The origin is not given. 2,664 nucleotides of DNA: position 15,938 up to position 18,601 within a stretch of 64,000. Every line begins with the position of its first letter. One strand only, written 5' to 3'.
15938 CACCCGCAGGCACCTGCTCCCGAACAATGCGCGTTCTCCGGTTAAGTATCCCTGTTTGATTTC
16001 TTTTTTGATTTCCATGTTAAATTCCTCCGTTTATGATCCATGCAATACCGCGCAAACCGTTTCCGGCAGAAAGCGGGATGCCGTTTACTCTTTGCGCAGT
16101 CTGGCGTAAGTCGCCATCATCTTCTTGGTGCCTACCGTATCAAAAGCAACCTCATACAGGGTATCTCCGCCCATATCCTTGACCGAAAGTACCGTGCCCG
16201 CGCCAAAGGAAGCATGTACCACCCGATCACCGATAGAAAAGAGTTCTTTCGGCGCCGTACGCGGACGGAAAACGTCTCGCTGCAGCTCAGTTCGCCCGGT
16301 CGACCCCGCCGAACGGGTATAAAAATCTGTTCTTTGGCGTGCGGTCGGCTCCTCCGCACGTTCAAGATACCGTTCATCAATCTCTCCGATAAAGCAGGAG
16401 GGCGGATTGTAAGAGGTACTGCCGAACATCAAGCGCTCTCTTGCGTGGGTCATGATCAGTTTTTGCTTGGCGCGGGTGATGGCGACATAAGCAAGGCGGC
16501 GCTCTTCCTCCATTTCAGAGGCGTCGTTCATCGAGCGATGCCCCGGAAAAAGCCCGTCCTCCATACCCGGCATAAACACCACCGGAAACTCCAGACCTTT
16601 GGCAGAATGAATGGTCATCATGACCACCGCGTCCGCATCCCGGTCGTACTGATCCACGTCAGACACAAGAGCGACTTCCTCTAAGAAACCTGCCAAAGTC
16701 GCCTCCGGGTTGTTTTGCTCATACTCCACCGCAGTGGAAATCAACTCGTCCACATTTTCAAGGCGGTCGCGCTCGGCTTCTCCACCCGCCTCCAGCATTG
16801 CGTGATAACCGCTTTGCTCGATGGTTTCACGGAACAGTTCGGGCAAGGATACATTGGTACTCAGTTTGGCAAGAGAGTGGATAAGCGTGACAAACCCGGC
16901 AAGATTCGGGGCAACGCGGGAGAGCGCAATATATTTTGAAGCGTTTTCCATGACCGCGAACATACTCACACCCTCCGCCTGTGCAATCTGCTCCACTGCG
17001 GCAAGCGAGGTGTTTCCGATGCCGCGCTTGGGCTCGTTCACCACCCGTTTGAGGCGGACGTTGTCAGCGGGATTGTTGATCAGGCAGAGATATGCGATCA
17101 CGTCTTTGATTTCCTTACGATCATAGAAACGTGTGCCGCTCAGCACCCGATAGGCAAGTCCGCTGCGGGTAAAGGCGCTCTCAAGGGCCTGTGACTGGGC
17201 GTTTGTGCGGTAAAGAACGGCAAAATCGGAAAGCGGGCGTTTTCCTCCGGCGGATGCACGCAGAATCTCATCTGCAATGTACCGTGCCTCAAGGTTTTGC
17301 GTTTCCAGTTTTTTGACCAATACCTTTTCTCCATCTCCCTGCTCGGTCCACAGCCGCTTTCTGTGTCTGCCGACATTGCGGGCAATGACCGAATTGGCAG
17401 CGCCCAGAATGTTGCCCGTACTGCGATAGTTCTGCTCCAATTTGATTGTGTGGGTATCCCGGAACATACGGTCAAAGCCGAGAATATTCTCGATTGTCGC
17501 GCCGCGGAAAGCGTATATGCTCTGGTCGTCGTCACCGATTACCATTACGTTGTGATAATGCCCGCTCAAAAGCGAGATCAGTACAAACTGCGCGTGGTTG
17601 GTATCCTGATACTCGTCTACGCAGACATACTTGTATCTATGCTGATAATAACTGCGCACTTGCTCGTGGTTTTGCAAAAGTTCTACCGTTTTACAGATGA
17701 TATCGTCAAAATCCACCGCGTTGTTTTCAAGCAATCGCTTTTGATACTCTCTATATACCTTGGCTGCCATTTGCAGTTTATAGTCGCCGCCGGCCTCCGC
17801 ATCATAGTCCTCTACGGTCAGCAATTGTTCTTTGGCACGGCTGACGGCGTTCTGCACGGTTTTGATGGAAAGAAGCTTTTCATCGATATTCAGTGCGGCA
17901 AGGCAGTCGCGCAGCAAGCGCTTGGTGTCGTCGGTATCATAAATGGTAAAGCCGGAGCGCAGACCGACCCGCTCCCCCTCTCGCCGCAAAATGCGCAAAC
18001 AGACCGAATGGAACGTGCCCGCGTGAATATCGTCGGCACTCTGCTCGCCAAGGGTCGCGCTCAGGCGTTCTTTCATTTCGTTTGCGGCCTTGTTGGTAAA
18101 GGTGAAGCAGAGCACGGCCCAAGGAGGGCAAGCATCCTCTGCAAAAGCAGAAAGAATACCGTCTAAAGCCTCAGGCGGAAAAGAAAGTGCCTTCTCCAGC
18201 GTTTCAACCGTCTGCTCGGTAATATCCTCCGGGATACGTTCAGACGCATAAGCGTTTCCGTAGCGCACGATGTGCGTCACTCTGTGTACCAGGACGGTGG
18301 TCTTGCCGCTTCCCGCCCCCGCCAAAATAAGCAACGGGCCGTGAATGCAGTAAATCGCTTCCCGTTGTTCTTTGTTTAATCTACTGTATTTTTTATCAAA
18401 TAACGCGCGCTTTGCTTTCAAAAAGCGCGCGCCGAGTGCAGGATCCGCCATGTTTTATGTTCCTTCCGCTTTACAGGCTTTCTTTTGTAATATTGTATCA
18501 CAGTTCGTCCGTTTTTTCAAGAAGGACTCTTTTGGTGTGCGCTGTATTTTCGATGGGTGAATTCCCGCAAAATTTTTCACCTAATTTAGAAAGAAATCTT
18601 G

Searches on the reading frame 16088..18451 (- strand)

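Call 67: search_protein_families(library=pfam, proteins=[window:16088-18451:-], max_evalue=0.000001)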
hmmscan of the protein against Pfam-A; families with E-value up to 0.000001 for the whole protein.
window:16088-18451:- (788 aa): 6 families
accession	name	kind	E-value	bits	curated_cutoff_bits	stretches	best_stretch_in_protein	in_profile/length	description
PF00580.27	UvrD-helicase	-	2.2e-87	293.7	23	2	100-330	35-270/271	UvrD/REP helicase N-terminal domain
PF13361.12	UvrD_C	-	5.8e-78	263.2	25.6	1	336-671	1-349/350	UvrD-like helicase C-terminal domain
PF13245.12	AAA_19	-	1.3e-21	77.6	25.1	1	29-316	1-134/134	AAA domain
PF13538.12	UvrD_C_2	-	9.1e-12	45.1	27.4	1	609-667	2-51/52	UvrD-like helicase C-terminal domain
PF21196.3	PcrA_UvrD_tudor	-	2.1e-11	43.9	23.9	1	740-787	1-48/48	PcrA/UvrD tudor domain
PF01443.25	Viral_helicase1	-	1.7e-08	35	21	0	592-666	160-225/228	Viral superfamily 1 RNA helicase core domain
